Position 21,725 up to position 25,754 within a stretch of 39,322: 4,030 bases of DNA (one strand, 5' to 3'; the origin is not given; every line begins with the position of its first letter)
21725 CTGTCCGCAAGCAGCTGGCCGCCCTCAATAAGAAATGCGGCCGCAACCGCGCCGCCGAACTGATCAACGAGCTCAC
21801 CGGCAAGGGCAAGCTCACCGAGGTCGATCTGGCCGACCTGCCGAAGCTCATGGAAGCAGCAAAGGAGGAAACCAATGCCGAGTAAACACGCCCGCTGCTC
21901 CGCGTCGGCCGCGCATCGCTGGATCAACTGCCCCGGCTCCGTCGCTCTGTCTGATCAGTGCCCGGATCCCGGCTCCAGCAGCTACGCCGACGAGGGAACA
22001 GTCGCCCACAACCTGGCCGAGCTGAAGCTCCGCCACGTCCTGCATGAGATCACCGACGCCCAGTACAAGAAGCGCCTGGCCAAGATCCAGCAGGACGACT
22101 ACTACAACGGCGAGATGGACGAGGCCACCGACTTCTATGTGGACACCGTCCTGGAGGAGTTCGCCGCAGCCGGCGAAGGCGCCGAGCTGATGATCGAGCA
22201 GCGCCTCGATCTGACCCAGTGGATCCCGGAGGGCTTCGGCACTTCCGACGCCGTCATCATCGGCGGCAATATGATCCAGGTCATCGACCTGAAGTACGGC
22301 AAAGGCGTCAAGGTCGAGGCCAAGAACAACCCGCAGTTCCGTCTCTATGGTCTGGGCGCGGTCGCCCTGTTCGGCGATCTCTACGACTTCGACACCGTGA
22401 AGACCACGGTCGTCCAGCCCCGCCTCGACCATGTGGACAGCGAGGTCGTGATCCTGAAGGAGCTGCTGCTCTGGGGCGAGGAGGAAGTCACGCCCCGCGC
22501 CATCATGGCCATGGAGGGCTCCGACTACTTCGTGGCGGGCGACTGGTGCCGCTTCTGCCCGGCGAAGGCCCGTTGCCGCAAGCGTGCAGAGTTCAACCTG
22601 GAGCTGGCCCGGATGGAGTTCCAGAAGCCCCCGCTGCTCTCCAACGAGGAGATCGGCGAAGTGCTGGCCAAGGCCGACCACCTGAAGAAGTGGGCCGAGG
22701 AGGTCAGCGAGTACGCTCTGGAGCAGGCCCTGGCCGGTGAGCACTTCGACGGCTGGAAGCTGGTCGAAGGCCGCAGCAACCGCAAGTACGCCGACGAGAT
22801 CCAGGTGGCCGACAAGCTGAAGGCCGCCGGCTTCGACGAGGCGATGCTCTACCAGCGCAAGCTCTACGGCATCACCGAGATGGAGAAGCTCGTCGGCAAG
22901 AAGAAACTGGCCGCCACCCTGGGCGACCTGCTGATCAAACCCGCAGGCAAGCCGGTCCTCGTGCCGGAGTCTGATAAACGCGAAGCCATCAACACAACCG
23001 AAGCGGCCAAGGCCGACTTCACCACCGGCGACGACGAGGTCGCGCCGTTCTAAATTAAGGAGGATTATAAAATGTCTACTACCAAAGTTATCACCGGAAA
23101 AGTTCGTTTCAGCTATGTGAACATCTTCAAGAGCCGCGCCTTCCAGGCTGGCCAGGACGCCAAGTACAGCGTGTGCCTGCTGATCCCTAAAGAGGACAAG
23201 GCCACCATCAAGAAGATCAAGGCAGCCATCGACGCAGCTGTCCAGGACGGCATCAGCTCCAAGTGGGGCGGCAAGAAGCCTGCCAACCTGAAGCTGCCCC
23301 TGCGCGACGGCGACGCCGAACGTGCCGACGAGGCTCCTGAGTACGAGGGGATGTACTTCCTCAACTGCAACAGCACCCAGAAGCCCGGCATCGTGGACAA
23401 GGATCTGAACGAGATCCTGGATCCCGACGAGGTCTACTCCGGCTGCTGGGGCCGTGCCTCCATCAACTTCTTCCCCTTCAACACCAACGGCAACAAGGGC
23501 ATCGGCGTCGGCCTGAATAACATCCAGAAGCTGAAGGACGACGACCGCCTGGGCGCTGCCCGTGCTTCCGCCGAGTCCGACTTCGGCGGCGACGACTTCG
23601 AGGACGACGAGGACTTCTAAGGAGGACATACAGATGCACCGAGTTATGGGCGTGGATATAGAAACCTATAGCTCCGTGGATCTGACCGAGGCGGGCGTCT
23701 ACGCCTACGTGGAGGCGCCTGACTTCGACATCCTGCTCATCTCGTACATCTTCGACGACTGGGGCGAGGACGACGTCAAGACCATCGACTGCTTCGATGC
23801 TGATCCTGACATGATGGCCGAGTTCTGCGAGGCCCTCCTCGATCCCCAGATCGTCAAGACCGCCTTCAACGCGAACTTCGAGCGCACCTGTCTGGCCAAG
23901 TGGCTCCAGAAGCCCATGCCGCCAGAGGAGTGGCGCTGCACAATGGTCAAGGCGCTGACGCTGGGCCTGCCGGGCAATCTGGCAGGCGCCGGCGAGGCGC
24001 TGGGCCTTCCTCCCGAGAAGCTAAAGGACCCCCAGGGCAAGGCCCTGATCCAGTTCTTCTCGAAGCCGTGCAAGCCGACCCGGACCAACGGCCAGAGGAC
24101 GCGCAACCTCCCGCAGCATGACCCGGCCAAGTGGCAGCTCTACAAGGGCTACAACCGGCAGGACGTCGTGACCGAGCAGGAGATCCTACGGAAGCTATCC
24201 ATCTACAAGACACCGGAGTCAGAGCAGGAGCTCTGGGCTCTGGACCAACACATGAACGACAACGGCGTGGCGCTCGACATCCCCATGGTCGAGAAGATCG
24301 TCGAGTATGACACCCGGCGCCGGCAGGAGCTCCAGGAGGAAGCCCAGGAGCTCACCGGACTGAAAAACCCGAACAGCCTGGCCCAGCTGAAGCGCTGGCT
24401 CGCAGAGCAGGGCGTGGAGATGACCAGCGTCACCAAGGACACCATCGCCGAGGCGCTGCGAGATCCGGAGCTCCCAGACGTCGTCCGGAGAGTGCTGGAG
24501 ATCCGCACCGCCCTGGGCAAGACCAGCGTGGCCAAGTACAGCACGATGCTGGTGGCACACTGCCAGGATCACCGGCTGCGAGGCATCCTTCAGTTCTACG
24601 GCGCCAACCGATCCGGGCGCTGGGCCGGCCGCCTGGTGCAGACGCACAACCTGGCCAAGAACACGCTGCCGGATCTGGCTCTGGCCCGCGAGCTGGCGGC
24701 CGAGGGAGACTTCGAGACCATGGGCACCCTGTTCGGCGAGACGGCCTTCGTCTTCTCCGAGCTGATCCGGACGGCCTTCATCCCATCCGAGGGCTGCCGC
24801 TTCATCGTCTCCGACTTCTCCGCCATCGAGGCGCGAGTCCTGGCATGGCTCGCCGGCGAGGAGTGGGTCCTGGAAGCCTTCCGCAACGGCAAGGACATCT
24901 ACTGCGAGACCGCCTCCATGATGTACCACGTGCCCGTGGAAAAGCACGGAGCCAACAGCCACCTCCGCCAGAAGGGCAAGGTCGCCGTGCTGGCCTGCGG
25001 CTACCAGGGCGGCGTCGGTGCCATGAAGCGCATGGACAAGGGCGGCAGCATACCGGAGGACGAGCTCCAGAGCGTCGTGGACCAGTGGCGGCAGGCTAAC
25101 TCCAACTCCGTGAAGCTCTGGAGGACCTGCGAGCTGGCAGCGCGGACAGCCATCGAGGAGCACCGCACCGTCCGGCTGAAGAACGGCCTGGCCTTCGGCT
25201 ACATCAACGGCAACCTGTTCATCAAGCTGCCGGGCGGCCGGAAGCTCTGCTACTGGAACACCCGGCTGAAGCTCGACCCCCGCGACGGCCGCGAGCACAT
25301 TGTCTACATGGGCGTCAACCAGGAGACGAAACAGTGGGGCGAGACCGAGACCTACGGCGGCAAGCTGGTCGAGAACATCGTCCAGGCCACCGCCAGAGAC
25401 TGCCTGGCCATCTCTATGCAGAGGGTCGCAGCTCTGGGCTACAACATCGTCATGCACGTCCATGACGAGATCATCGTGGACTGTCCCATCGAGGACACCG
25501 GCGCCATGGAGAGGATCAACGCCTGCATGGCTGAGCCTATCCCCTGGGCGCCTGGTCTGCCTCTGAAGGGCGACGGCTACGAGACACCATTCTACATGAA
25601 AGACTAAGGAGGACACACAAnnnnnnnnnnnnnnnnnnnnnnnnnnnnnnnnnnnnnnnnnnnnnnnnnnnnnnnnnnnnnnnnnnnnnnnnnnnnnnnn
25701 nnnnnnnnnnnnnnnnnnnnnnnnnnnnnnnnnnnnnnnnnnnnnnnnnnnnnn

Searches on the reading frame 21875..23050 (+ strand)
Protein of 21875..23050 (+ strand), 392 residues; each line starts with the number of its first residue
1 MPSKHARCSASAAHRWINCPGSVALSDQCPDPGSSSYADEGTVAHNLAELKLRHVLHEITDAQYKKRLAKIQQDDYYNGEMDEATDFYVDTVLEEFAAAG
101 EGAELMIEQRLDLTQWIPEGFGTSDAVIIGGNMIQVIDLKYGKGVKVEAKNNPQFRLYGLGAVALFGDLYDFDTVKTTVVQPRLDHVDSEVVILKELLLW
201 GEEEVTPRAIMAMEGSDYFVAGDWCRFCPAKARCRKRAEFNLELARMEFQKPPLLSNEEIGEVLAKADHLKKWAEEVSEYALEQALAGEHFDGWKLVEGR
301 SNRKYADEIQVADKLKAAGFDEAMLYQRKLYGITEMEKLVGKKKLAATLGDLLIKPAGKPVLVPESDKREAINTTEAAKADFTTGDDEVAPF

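Call 84: search_protein_families(library=pfam, max_evalue=0.001, proteins=[window:21875-23050:+])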
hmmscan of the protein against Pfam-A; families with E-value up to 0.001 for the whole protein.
window:21875-23050:+ (392 aa): 2 families
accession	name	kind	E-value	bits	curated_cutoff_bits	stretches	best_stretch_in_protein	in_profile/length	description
PF10926.14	DUF2800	-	3.7e-146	487.5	21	1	5-370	1-368/368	Protein of unknown function (DUF2800)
PF12705.13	PDDEXK_1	-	6.7e-09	36.5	22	1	8-235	2-247/247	PD-(D/E)XK nuclease superfamily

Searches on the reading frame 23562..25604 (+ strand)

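Call 84: search_protein_families(library=pfam, max_evalue=0.001, proteins=[window:23562-25604:+])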
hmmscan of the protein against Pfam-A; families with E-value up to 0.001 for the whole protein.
window:23562-25604:+ (681 aa): 1 family
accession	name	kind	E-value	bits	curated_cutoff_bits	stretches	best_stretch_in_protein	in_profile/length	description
PF00476.26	DNA_pol_A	-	4.6e-24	85.5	34.3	1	251-508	12-243/381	DNA polymerase family A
